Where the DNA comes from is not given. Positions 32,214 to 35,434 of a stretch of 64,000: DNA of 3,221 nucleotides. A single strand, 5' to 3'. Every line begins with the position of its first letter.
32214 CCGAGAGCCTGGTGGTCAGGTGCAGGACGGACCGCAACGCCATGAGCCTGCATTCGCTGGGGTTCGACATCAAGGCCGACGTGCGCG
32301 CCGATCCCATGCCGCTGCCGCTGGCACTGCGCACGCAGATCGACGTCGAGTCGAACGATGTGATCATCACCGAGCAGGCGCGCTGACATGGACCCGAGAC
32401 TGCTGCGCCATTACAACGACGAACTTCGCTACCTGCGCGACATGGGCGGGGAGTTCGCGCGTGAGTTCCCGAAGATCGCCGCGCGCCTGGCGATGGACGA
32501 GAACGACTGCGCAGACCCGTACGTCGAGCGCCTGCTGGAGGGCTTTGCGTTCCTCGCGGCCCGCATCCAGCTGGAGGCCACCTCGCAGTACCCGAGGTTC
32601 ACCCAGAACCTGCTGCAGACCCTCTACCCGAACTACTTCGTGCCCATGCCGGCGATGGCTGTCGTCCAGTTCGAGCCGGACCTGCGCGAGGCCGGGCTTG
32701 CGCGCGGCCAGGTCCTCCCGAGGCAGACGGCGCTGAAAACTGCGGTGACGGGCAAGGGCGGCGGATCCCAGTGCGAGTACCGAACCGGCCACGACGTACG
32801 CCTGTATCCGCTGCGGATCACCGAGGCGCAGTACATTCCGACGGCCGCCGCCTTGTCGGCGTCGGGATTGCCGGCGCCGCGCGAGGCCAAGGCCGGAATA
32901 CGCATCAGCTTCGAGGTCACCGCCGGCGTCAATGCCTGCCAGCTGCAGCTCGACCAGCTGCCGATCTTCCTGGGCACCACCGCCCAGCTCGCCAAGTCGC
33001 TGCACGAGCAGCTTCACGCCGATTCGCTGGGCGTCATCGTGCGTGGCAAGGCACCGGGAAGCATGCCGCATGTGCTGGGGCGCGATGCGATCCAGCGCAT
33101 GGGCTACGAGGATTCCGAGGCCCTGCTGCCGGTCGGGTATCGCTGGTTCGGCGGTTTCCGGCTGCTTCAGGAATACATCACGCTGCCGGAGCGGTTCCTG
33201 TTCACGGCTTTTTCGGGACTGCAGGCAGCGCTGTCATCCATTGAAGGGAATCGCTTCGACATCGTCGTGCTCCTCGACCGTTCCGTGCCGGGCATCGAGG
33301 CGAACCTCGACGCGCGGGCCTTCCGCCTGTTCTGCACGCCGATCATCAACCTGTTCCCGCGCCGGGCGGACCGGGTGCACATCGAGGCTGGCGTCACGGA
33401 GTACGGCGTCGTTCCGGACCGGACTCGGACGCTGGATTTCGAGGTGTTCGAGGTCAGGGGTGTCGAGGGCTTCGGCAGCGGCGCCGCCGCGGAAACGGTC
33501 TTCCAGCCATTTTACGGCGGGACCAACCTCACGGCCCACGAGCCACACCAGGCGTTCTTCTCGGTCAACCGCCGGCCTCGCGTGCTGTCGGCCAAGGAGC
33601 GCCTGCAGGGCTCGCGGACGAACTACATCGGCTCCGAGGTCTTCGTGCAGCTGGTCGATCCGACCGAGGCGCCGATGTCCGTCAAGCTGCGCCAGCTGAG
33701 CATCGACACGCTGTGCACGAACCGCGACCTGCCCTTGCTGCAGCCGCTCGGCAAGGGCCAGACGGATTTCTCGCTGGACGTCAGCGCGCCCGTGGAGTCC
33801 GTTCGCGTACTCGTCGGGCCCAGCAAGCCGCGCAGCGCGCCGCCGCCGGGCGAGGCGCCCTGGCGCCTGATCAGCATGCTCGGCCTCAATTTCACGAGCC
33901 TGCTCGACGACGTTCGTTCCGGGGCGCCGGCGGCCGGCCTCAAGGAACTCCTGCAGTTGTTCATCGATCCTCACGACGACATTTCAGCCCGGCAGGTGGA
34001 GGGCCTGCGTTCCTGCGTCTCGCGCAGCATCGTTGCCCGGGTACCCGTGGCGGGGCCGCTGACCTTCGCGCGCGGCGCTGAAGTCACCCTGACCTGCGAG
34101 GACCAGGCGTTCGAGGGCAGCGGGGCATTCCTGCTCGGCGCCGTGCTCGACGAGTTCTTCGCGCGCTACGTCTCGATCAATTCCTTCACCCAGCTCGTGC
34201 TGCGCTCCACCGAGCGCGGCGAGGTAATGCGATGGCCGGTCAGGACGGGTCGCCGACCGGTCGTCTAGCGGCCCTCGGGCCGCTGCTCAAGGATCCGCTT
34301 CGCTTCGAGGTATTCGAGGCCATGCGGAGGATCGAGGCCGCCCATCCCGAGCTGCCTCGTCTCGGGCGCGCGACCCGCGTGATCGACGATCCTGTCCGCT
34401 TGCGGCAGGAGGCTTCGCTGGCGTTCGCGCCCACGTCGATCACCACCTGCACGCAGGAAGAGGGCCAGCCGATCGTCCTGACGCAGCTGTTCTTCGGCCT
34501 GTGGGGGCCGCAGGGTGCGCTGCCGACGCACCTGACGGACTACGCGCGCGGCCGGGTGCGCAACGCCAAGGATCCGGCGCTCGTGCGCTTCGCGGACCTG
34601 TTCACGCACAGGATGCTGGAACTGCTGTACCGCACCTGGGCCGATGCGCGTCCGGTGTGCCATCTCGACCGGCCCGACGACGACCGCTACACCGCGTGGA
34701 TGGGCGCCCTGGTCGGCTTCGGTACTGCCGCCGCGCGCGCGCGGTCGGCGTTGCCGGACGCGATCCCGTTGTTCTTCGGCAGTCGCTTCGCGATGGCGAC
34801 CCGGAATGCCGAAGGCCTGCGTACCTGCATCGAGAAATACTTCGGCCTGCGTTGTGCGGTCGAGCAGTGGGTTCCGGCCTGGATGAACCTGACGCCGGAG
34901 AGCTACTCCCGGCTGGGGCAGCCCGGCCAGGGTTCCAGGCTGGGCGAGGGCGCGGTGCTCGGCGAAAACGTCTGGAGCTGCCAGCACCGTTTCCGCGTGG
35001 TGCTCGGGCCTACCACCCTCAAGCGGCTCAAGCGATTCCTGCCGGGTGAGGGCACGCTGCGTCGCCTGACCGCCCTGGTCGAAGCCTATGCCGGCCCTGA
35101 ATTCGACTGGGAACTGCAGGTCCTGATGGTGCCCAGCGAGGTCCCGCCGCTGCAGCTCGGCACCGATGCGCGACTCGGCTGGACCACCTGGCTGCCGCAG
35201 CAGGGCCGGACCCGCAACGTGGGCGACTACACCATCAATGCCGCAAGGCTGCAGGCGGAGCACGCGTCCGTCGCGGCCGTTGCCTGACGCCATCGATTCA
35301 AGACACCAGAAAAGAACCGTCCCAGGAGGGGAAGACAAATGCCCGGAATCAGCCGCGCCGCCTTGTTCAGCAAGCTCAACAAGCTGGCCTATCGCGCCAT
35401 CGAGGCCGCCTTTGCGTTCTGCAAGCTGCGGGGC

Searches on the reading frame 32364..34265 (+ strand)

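Call 5: search_protein_families(library=pfam, proteins=[window:32364-34265:+], max_evalue=0.01)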
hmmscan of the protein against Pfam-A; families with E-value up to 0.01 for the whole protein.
window:32364-34265:+ (634 aa): 1 family
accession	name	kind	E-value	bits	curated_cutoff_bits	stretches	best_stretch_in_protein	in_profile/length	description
PF05947.17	T6SS_TssF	-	3.8e-215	716.5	25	1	9-631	1-608/608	Type VI secretion system, TssF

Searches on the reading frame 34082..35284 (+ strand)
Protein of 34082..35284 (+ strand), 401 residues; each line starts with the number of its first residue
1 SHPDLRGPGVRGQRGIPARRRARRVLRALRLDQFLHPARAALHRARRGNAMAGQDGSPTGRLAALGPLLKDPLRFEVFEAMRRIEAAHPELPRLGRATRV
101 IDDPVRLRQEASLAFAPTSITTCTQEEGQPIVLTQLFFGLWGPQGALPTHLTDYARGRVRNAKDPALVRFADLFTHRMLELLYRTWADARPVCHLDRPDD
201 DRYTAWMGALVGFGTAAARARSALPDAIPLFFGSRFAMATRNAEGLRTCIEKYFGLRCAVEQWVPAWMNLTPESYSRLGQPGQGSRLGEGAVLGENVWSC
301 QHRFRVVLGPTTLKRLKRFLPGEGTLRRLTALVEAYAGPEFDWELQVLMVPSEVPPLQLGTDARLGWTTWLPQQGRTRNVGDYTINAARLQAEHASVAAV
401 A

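Call 5: search_protein_families(library=pfam, proteins=[window:34082-35284:+], max_evalue=0.01)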
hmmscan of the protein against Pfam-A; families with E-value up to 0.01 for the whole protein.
window:34082-35284:+ (401 aa): 1 family
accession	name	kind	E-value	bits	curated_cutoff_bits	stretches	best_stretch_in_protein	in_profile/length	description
PF06996.16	T6SS_TssG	-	6.3e-98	328.2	24.6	1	72-371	2-303/304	Type VI secretion, TssG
